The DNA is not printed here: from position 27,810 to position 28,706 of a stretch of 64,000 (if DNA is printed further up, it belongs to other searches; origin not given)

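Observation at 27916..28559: Perfect 10-bp palindrome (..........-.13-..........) directly upstream of a wHTH-nucleotidyltransferase fusion gene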

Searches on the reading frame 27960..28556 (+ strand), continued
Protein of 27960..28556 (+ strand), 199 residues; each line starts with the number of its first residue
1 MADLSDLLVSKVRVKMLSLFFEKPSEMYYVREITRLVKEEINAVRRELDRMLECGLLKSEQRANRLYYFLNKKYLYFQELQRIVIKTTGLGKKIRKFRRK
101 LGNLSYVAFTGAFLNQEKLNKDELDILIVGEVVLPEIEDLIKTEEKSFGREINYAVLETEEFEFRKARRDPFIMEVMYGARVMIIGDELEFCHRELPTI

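Call 33: search_solved_structures(query=A2, max_evalue=1, show_alignments=4)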
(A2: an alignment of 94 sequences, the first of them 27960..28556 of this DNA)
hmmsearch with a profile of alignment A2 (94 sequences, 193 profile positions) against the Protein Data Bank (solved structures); distinct sequences matched with E-value up to 1: 35.
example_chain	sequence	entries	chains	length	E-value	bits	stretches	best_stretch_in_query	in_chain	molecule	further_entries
6o8k_A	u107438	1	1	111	0.0019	21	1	28-69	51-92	Transcriptional regulator, ArsR family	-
13ct_A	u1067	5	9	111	0.0021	20.9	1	28-69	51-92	Transcriptional regulator, ArsR family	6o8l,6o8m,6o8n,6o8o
6j05_A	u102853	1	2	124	0.003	20.4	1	6-68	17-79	Transcriptional regulator ArsR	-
3cuo_A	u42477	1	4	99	0.003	20.4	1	30-72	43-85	Uncharacterized HTH-type transcriptional regulator ygaV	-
3r0a_A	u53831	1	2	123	0.0035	20.1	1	9-85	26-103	Putative transcriptional regulator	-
8xeh_E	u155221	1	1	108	0.0066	19.3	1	86-130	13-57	MNT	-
2p4w_A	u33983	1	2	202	0.0086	18.9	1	7-70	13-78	Transcriptional regulatory protein arsR family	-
1r1t_A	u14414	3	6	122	0.0096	18.7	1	24-74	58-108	Transcriptional repressor smtB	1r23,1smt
1r22_A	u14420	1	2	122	0.011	18.5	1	25-74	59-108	Transcriptional repressor smtB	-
8xeo_A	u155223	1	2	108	0.012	18.4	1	86-130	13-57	MNT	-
9xbd_E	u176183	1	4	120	0.012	18.4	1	99-176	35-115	Nucleotidyltransferase domain-containing protein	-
9t6t_A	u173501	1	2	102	0.012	18.3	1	19-72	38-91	Lmo1102 protein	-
9t6r_A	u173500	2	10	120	0.016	18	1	18-72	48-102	Lmo1102 protein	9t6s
1r1u_A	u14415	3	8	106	0.027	17.2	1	28-73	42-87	repressor protein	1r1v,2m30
2kjb_A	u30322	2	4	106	0.027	17.2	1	28-73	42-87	CzrA protein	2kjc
2rff_A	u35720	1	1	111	0.24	14.1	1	87-163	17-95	Putative nucleotidyltransferase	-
5yep_A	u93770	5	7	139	0.27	14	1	90-135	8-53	Toxin-antitoxin system antidote Mnt family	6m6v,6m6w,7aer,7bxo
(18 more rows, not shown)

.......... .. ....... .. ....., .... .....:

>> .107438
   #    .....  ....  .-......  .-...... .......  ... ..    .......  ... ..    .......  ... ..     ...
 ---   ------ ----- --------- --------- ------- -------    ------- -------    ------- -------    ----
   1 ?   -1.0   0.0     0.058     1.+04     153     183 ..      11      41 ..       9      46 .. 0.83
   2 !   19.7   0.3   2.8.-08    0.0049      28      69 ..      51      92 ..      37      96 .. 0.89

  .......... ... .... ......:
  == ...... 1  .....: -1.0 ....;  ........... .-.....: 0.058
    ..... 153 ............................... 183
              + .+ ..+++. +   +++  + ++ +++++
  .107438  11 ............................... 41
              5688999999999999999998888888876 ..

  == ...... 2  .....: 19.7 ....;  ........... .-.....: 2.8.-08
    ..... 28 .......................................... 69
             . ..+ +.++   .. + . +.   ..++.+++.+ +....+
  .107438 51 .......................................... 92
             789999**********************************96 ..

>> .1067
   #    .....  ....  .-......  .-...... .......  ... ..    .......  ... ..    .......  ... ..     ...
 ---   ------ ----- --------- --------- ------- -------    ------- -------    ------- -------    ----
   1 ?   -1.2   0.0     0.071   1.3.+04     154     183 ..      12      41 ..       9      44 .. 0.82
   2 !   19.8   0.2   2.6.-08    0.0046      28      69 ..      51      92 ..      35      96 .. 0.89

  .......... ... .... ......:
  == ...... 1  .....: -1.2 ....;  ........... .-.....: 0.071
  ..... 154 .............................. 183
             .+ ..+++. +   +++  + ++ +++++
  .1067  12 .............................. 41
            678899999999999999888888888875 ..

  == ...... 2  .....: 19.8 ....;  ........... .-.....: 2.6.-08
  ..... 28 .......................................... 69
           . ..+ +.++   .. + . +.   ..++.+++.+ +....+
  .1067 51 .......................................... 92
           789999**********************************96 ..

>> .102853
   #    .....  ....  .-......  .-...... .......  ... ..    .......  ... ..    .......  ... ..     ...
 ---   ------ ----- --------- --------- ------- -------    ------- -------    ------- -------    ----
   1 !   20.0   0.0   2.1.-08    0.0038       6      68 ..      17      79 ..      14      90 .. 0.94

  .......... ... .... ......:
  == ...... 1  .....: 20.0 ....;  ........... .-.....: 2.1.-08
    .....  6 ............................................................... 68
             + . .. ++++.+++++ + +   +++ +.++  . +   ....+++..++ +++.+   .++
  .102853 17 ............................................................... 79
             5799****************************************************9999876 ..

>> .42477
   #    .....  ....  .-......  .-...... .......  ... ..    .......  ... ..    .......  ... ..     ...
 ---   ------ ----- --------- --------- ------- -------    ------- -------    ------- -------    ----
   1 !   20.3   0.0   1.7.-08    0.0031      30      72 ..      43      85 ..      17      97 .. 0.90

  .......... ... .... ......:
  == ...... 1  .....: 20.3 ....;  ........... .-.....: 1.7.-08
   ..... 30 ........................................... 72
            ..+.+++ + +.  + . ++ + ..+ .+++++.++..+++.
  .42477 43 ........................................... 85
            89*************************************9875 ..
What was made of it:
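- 27960..28184 (+): N-terminal winged helix-turn-helix (residues 1-75); recognition helix at 41-54 (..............), wing at 57-70. Profile hits to the ArsR family (call 33).
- On Minimal nucleotidyltransferase (MNT, PF01909/PF18765; MntA): Profile hits to 8xeh, 9xbd, 2rff and 5yep (call 33).
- The family profile hits ArsR-family and MNT structures (call 33).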

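Call 42: search_protein_families(library=padloc, proteins=[window:27960-28556:+, P0125, P0150, P0200, P0250], max_evalue=0.01)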
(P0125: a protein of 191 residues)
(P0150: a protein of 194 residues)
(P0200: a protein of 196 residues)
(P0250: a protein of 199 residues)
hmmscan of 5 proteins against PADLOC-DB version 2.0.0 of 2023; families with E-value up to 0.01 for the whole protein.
window:27960-28556:+ (199 aa): 8 families
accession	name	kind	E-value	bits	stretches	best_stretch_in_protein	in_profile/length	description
PDLC04368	PDC-M05A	-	2.5e-37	126.7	1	3-191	5-195/201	-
PDLC04369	PDC-M05A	-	4.8e-17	60.2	1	4-188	6-188/201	-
PDLC04372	PDC-M05A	-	2.2e-16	58.5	1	41-188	12-161/167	-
PDLC04370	PDC-M05A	-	2.2e-09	35.4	1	7-188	11-191/194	-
PDLC04371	PDC-M05A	-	2.1e-07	28.8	1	2-64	22-84/211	-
PDLC01438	Csa3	-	0.00017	19.7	1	4-166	141-290/305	"CAS-I,CAS-II,CAS-III,CAS-IV,CAS-V,CAS-VI; associated_signaling"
PDLC01720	Csa3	-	0.001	17.6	1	7-86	21-94/118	Csa3_1_CAS-I-II-III-IV-V-VI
PDLC02976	WH_III-A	-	0.0059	15.3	0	17-65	8-55/104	-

P0125 (191 aa): 11 families
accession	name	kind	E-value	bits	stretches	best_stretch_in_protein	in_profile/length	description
PDLC04368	PDC-M05A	-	2.8e-39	133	1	2-189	6-195/201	-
PDLC04372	PDC-M05A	-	1.3e-21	75.6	1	32-187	5-162/167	-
PDLC04369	PDC-M05A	-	6.5e-15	53.3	1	8-185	12-187/201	-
PDLC04370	PDC-M05A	-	9.6e-13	46.4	1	7-185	13-190/194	-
PDLC04371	PDC-M05A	-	2.7e-10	38.3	1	6-153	28-178/211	-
PDLC01438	Csa3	-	6.4e-06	24.4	1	4-105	143-236/305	"CAS-I,CAS-II,CAS-III,CAS-IV,CAS-V,CAS-VI; associated_signaling"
PDLC01434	CasR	-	0.00073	17.4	1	25-65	141-181/191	"CAS-I,CAS-II,CAS-III,CAS-IV,CAS-V,CAS-VI; associated_signaling"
PDLC01720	Csa3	-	0.0012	17.4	1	27-66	44-86/118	Csa3_1_CAS-I-II-III-IV-V-VI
PDLC03963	SoFic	-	0.0032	14.9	1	9-69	293-351/361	-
PDLC01857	CARF3--CARF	-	0.0033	15.1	1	27-66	145-184/201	-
PDLC02267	AbiEi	-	0.0082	13.6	0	12-73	7-66/252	AbiEi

P0150 (194 aa): 7 families
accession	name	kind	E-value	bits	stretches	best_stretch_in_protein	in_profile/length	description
PDLC04368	PDC-M05A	-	2.2e-35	120.3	1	2-190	6-195/201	-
PDLC04372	PDC-M05A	-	8.9e-17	59.9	1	35-190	8-164/167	-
PDLC04370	PDC-M05A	-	1.9e-11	42.2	1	11-187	17-191/194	-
PDLC04369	PDC-M05A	-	1.4e-10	39.2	1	10-189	14-190/201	-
PDLC04371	PDC-M05A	-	4.1e-07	27.8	1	6-132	28-155/211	-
PDLC01438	Csa3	-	1.8e-05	23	1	6-72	145-202/305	"CAS-I,CAS-II,CAS-III,CAS-IV,CAS-V,CAS-VI; associated_signaling"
PDLC01720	Csa3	-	0.0044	15.6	1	3-69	19-89/118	Csa3_1_CAS-I-II-III-IV-V-VI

P0200 (196 aa): 23 families
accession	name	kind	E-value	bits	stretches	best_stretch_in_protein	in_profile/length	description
PDLC04368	PDC-M05A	-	6.4e-56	187.4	1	5-194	7-196/201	-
PDLC04372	PDC-M05A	-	4.1e-40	135.8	1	43-194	14-165/167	-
PDLC04369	PDC-M05A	-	2e-26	90.9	1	5-191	7-189/201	-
PDLC04370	PDC-M05A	-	1.1e-21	75.6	1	44-190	47-191/194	-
PDLC04371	PDC-M05A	-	8e-12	43.2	1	7-155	27-176/211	-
PDLC04906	PDC-S09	-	1.1e-09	36.5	1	95-160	15-81/98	-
PDLC04903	PDC-S09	-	2.7e-08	32.1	1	94-181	14-104/108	-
PDLC01438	Csa3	-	2.3e-07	29.1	1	8-184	145-277/305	"CAS-I,CAS-II,CAS-III,CAS-IV,CAS-V,CAS-VI; associated_signaling"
PDLC04904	PDC-S09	-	2.8e-06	25.5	1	104-155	25-76/104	-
PDLC04907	PDC-S09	-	3.5e-06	25.1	1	87-135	10-58/114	-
PDLC04902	PDC-S09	-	6e-06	24.5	1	103-155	20-73/97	-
PDLC01434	CasR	-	4.6e-05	21.4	1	25-67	139-181/191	"CAS-I,CAS-II,CAS-III,CAS-IV,CAS-V,CAS-VI; associated_signaling"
PDLC01720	Csa3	-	9.3e-05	21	1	29-76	44-88/118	Csa3_1_CAS-I-II-III-IV-V-VI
PDLC03963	SoFic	-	0.00019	18.9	1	10-70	292-351/361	-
PDLC01268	CasR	-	0.0012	16.9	1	29-68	139-174/179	"CAS-I,CAS-II,CAS-III,CAS-IV,CAS-V,CAS-VI; associated_signaling"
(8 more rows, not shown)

P0250 (199 aa): 12 families
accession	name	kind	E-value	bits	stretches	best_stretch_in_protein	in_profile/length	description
PDLC04368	PDC-M05A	-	5.9e-53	177.7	1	9-197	8-197/201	-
PDLC04372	PDC-M05A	-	5.1e-33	112.7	1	43-194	10-163/167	-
PDLC04369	PDC-M05A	-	6e-24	82.8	1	10-193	8-189/201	-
PDLC04370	PDC-M05A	-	1.7e-21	74.9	1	11-192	11-191/194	-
PDLC04371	PDC-M05A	-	1.2e-11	42.6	1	6-158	22-177/211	-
PDLC04906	PDC-S09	-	2.2e-05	22.7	1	106-162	22-81/98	-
PDLC04904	PDC-S09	-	5.1e-05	21.4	1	100-156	17-75/104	-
PDLC04902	PDC-S09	-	0.0006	18.1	1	101-147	14-60/97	-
PDLC01438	Csa3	-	0.00066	17.8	1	12-81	145-208/305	"CAS-I,CAS-II,CAS-III,CAS-IV,CAS-V,CAS-VI; associated_signaling"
PDLC04903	PDC-S09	-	0.0011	17.2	1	111-183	29-104/108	-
PDLC03963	SoFic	-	0.0021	15.5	1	13-68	289-347/361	-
PDLC04907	PDC-S09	-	0.004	15.3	1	106-135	25-54/114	-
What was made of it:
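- On PDC-M05 / wHTH-MNT + HEPN module: PDLC04368, E 2.5e-37, residues 3-191 against 5-195 of 201 (call 42)
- Closest known: PDC-M05. Same: Full-length HMM match to M05A (E 2.5e-37, residues 3-191 against 5-195 of 201; call 42).
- Closest known: PDC-M05. Different: The window protein scores lower against M05A (127 bits) than the HEPN-linked relatives do (178-187 bits, call 42).
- Closest known: AbiE. Same: Two relatives give weak AbiEi hits (E 0.002-0.008, call 42).
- The window protein matches PDC-M05A over its full length (E 2.5e-37, residues 3-191 against 5-195 of 201) (call 42).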

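Call 43: search_protein_families(library=ncbifam, alignment_id=A2, max_evalue=0.001)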
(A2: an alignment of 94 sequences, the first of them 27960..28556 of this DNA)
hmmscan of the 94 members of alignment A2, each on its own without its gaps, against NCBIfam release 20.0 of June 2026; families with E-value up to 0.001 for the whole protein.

A. member 1, window:27960-28556:+ (199 aa): 1 family
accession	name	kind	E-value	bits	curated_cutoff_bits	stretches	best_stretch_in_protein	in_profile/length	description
NF033788.1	HTH_metalloreg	subfamily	1.7e-05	24.6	55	1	2-73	2-71/77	metalloregulator ArsR/SmtB family transcription factor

B. families by the number of members that match (of 94 scanned): 14 families
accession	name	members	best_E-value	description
NF033788.1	HTH_metalloreg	65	5.5e-10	metalloregulator ArsR/SmtB family transcription factor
NF047752.1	MntA_antitoxin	29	1.3e-08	type VII toxin-antitoxin system MntA family adenylyltransferase antitoxin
NF041413.1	ArsR_Rv2640c_fam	17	1.4e-06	Rv2640c family ArsR-like transcriptional regulator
NF051895.1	anti_phage_HalB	7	5.4e-05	anti-phage Hailong system nucleotidyltransferase HalB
TIGR01884.1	cas_HTH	5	3.2e-08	CRISPR-associated CARF protein Csa3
NF033789.1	repress_SdpR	2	3.6e-08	autorepressor SdpR family transcription factor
NF028535.0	ANT_4p_II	1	6.3e-05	ANT(4')-II family aminoglycoside nucleotidyltransferase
NF053871.1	DS2_2_antiphage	1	6.6e-05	anti-phage nucleotidyltransferase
NF040939.2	trans_reg_lrs14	1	0.00013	Lrs14 family HTH-type transcriptional regulator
NF047906.1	CdPbTransRegCmtR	1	0.00021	Cd(II)/Pb(II)-sensing metalloregulatory transcriptional regulator CmtR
TIGR02431.1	pcaR_pcaU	1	0.00028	beta-ketoadipate pathway transcriptional regulators, PcaR/PcaU/PobR family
NF041852.1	trans_reg_HypR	1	0.00056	redox-sensitive transcriptional regulator HypR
TIGR02277.1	PaaX_trns_reg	1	0.00068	phenylacetic acid degradation operon negative regulatory protein PaaX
NF053606.1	Sta1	1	0.00081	Sta1 family transcriptional regulator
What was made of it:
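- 27960..28184 (+): NCBIfam HTH_metalloreg matches 65 of 94 members (call 43).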
